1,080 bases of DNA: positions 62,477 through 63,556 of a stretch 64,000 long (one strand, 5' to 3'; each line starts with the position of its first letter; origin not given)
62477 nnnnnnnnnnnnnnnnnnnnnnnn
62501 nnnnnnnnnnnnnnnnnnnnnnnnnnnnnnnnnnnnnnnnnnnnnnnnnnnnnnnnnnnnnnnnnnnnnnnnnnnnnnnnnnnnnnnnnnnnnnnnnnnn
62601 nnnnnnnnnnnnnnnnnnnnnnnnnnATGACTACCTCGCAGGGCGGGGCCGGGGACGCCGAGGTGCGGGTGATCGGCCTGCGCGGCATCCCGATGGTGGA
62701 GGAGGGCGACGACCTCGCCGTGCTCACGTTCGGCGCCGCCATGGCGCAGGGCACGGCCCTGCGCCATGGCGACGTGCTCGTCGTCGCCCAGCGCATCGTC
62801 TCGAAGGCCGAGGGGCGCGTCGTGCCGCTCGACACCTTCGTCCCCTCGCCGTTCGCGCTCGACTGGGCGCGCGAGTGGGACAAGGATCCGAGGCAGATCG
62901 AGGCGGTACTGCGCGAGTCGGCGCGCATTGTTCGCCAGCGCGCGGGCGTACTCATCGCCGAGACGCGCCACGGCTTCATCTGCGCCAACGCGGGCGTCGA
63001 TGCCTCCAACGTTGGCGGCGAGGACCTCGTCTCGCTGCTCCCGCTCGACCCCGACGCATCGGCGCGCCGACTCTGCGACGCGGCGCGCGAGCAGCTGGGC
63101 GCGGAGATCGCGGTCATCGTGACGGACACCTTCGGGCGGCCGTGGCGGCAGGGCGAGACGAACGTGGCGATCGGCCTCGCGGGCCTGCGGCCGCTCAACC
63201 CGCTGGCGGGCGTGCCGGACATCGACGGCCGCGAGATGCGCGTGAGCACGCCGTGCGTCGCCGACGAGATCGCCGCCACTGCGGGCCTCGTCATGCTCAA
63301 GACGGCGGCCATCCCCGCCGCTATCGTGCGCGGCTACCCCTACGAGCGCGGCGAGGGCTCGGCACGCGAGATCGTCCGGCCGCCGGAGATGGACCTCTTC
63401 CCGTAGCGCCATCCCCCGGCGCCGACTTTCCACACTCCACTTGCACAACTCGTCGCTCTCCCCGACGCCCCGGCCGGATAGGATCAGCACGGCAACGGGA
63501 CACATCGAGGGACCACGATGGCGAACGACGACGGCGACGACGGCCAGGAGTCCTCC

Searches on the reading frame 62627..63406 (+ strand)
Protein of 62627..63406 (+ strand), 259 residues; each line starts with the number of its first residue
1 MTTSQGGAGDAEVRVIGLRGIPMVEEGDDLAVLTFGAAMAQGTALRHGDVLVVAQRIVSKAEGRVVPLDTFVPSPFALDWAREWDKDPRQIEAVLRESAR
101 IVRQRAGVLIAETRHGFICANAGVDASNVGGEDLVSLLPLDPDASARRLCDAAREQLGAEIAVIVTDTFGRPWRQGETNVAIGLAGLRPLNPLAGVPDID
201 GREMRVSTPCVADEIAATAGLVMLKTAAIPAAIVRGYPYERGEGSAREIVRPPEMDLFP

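Call 73: search_protein_families(library=pfam, proteins=[window:62627-63406:+], max_evalue=0.00001)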
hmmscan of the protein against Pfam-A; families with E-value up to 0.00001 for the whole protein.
window:62627-63406:+ (259 aa): 1 family
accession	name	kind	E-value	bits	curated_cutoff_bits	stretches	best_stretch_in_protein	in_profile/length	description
PF01996.21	F420_ligase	-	1.4e-67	227.8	25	1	21-236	4-218/218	F420-0:Gamma-glutamyl ligase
